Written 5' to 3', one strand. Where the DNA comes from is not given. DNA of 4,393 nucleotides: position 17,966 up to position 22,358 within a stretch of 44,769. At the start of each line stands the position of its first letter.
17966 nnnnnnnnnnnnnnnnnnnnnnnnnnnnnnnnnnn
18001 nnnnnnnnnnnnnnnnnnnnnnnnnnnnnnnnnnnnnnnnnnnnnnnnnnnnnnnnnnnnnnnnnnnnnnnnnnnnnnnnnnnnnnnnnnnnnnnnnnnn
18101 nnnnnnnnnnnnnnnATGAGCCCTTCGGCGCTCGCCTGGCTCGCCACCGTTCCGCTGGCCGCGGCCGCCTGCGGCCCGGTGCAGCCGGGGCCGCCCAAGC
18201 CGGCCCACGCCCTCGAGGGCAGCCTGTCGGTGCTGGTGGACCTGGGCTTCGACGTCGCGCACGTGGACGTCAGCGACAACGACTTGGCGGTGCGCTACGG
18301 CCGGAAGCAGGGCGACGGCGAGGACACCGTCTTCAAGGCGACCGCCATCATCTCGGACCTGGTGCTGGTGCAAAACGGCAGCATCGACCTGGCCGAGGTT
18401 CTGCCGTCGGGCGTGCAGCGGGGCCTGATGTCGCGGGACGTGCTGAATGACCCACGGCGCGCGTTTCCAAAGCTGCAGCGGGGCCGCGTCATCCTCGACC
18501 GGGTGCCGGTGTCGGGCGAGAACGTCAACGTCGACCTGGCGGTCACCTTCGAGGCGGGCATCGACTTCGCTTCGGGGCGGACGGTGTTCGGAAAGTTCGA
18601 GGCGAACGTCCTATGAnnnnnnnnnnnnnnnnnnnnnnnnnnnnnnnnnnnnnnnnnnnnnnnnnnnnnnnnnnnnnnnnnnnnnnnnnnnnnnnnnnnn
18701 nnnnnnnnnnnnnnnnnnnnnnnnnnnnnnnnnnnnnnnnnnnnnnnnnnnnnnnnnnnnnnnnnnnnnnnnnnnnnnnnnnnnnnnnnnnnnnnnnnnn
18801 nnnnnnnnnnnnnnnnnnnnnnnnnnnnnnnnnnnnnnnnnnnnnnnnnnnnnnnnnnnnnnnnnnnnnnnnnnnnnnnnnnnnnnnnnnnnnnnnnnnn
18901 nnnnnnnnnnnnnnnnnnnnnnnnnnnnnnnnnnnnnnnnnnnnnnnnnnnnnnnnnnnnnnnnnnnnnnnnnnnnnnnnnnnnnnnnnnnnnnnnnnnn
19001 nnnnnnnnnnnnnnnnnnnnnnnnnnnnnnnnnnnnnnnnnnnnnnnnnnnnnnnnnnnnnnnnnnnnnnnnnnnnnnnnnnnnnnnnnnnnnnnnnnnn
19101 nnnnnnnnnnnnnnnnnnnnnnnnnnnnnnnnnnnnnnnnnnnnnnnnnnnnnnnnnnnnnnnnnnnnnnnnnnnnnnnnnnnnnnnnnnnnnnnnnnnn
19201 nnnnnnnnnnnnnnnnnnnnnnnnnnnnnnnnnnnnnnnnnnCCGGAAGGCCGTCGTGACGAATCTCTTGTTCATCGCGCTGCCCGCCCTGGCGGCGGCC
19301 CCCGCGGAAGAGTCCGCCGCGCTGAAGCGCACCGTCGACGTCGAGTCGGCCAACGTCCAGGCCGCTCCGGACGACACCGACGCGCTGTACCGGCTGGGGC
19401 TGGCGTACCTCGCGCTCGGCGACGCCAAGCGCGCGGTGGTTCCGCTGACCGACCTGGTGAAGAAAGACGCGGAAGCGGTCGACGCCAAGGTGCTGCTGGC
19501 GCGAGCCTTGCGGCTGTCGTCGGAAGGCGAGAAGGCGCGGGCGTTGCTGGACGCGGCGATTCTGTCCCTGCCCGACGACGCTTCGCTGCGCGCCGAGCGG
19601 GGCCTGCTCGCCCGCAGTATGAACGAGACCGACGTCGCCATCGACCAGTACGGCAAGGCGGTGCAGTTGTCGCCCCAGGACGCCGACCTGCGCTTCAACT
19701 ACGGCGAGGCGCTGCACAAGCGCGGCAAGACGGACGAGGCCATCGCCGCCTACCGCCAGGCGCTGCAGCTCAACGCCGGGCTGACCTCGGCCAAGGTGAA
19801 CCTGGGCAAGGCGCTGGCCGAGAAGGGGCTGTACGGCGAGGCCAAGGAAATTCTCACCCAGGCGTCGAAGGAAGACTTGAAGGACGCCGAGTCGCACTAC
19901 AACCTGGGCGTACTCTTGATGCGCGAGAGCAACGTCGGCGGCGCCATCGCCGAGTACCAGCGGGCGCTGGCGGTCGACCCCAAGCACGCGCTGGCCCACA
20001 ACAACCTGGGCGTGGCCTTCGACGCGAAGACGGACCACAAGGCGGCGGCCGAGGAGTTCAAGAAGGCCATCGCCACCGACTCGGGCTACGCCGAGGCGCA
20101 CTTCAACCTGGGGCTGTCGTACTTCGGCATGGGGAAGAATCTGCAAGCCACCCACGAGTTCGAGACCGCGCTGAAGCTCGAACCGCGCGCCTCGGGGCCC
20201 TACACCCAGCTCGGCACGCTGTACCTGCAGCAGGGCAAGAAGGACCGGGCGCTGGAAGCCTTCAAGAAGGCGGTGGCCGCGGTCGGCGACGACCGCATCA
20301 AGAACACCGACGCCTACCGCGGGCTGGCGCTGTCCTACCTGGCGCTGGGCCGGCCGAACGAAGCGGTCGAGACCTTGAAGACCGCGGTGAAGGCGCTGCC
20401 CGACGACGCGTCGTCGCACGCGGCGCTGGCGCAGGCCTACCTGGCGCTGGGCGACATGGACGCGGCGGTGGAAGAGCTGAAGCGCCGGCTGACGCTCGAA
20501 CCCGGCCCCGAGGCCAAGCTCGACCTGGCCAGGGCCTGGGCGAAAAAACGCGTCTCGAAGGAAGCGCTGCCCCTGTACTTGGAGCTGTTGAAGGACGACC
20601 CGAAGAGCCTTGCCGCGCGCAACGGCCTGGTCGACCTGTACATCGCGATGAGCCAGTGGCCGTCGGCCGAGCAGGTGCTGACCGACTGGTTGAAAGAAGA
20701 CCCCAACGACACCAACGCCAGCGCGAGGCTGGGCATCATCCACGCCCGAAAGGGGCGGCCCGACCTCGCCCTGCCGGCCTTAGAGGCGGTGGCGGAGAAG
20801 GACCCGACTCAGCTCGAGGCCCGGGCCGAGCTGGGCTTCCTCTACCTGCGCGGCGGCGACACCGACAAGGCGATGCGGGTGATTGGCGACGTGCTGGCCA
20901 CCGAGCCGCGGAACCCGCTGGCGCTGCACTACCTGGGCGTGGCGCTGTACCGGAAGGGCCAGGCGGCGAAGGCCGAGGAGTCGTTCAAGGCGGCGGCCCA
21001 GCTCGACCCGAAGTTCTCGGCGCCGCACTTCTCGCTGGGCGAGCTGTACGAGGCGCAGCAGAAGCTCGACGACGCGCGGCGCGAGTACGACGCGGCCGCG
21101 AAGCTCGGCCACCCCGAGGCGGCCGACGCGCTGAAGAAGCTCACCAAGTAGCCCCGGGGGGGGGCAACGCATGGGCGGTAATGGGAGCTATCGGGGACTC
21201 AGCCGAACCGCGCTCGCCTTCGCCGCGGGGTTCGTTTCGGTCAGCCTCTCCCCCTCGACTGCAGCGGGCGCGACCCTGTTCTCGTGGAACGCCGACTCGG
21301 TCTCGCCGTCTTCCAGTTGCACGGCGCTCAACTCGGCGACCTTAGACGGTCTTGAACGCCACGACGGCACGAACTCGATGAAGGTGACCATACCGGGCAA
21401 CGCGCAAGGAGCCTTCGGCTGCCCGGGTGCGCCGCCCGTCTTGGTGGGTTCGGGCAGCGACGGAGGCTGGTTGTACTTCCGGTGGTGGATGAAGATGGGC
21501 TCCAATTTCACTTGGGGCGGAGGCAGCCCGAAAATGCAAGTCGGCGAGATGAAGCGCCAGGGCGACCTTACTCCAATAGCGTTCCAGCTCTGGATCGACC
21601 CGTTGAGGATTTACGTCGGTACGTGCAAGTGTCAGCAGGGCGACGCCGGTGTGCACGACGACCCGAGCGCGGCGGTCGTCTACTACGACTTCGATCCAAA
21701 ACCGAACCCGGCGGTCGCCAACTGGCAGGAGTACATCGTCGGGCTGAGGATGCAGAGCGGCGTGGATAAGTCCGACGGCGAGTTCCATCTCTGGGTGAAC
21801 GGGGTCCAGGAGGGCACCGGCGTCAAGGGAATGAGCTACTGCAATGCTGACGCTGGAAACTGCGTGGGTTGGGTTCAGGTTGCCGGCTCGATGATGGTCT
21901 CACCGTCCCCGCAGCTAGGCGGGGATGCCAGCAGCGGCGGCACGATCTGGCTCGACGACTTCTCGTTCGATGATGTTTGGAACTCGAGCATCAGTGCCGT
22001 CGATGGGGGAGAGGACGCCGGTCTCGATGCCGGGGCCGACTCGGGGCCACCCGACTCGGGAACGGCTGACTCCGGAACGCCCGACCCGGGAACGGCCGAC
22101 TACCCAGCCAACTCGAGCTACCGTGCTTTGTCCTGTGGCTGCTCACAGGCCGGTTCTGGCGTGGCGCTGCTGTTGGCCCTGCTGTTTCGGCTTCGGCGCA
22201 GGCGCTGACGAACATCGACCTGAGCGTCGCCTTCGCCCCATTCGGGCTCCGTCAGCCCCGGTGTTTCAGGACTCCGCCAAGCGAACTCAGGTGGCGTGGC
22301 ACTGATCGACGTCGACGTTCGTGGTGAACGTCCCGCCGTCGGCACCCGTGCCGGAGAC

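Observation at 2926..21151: Divergent ~18 kb locus pairing a VWA/TSP3 surface-protein array with a Glt/Nfs-type trans-envelope operon: candidate undescribed calcium-dependent adhesion/motility-like system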

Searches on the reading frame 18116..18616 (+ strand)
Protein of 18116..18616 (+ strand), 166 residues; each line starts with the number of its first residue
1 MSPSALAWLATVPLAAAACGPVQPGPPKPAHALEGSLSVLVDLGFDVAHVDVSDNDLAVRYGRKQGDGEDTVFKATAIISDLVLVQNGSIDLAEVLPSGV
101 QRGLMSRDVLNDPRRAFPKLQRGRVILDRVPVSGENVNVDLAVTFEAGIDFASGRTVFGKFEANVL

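Call 8: search_protein_families(library=pfam, proteins=[window:18116-18616:+], max_evalue=0.01)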
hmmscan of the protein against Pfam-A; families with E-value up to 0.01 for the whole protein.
window:18116-18616:+ (166 aa): 0 families

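Call 9: search_protein_families(library=ncbifam, proteins=[window:18116-18616:+], max_evalue=0.01)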
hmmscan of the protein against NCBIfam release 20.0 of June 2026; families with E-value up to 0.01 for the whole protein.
window:18116-18616:+ (166 aa): 0 families

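Call 49: search_protein_families(library=ncbifam, proteins=[window:18116-18616:+], max_evalue=10)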
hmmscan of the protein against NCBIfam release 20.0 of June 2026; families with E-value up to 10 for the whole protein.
window:18116-18616:+ (166 aa): 0 families

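Call 87: search_solved_structures(query=window:18116-18616:+, max_evalue=1)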
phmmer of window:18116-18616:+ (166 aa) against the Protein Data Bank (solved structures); distinct sequences matched with E-value up to 1: 0.

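Call 89: find_homologous_proteins(query=window:18116-18616:+, max_evalue=0.00001)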
Query window:18116-18616:+ (166 aa): 7 proteins with E <= 0.00001 among 238 candidates.
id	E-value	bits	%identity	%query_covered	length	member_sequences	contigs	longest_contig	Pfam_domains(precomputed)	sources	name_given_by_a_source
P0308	5.9e-102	356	100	100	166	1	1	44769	-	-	-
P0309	3.6e-61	224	65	100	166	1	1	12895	-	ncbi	ncbi:MAG: hypothetical protein ACYC8T_10515 [Myxococcaceae bacterium]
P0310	1.6e-60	222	65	100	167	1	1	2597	-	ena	-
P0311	1.6e-57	212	67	91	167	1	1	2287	-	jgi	jgi:hypothetical protein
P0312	6.0e-56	207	61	99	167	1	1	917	-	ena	-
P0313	7.6e-56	206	63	97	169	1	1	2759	-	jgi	jgi:hypothetical protein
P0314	1.3e-33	134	49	89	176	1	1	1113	-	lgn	-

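Call 97: predict_structure(alignment_id=A4)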
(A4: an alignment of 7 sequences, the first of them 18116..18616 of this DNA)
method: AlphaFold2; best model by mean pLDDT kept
length: 166 residues; sequences in the alignment: 7
mean_pLDDT: 70.0   pTM: 0.61
mean pLDDT of the five models: 70.0, 65.1, 58.3, 58.1, 56.5
residues with pLDDT >= 90: 12; 70-90: 84; 50-70: 27; < 50: 43
segments of 3 or more residues with pLDDT < 50: 1-26, 31-42, 149-151
pLDDT, mean of each block of 10 residues (from residue 1): 43 43 47 42 67 88 77 84 88 89 75 65 88 86 69 63 82
secondary structure, 60 per line:
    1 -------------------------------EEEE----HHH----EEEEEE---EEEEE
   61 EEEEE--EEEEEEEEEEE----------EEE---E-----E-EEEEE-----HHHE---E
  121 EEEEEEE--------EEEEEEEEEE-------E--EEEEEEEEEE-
elements in order: E32-35 E47-52 E56-65 E68-78 E89-91 E103-107 E120-127 E136-145 E156-165

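Call 99: fold_search(model_id=the predicted structure, library=pdb)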
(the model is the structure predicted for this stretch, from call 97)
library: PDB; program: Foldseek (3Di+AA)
matches with E <= 10: 558; with E <= 0.001: 0
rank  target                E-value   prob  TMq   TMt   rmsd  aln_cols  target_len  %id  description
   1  7q6i_B                1.7e-01  0.21  0.20  0.11  17.3       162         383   10  Vibrio maritimus FtsA 1-396 ATP and FtsN 1-29, bent tetramers in double filament arrangement (released 2022-09-21)
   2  3wqu_B                2.5e-01  0.99  0.20  0.09   1.6        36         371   14  Staphylococcus aureus FtsA complexed with ATP (released 2014-10-08)
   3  7drq_A                4.0e-01  0.08  0.16  0.08  16.2       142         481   15  Crystal structure of polysaccharide lyase Uly1 (released 2021-03-31)
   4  3wqt_A                5.0e-01  0.12  0.20  0.09  18.2       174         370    8  Staphylococcus aureus FtsA complexed with AMPPNP (released 2014-10-08)
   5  3wt0_D                5.0e-01  0.11  0.20  0.09  18.4       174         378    9  Crystal Structure Analysis of Cell Division Protein (released 2015-04-29)
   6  5eoy_A                5.8e-01  0.13  0.20  0.10  16.5       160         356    8  Pseudomonas aeruginosa SeMet-PilM bound to ADP (released 2016-04-27)
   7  7q6f_A                5.8e-01  0.11  0.19  0.08  15.7       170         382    8  Vibrio maritimus FtsA 1-396 ATP, double filament (released 2022-09-21)
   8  7q6i_D                6.8e-01  0.12  0.20  0.12  17.1       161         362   10  Vibrio maritimus FtsA 1-396 ATP and FtsN 1-29, bent tetramers in double filament arrangement (released 2022-09-21)
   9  3wt0_A                7.1e-01  0.09  0.20  0.09  18.9       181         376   12  Crystal Structure Analysis of Cell Division Protein (released 2015-04-29)
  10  7r5z_C                7.5e-01  0.04  0.13  0.14  18.2       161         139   10  Monocot chimeric jacalin JAC1 from Oryza sativa: dirigent domain (crystal form 1) (released 2022-05-04)
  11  7r5z_B                7.5e-01  0.03  0.11  0.12  17.9       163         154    9  Monocot chimeric jacalin JAC1 from Oryza sativa: dirigent domain (crystal form 1) (released 2022-05-04)
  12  6czh_A                7.9e-01  0.21  0.23  0.31   8.7       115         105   12  Structure of a redesigned beta barrel, mFAP0, bound to DFHBI (released 2018-09-19)
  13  7ywe_C                7.9e-01  0.06  0.17  0.19  17.4       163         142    9  Monocot chimeric jacalin JAC1 from Oryza sativa: dirigent domain (crystal form 2) (released 2022-05-04)
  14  8xjc_A                8.3e-01  0.10  0.23  0.15  18.0       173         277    6  a novel haemophore of of Riemerella anatipestifer (released 2025-06-25)
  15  3wt0_C                8.3e-01  0.09  0.20  0.09  18.8       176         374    9  Crystal Structure Analysis of Cell Division Protein (released 2015-04-29)
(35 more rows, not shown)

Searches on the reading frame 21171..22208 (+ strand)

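Call 8: search_protein_families(library=pfam, proteins=[window:21171-22208:+], max_evalue=0.01)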
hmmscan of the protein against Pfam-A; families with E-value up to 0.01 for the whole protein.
window:21171-22208:+ (345 aa): 0 families

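Call 9: search_protein_families(library=ncbifam, proteins=[window:21171-22208:+], max_evalue=0.01)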
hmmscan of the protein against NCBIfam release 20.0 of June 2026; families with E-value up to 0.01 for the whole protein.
window:21171-22208:+ (345 aa): 1 family
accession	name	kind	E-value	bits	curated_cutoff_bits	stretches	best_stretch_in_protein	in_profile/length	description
NF045638.1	Mrt_dep_phytase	exception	0.00012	20.9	440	1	278-345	360-429/430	myxosortase-dependent phytase-like phosphatase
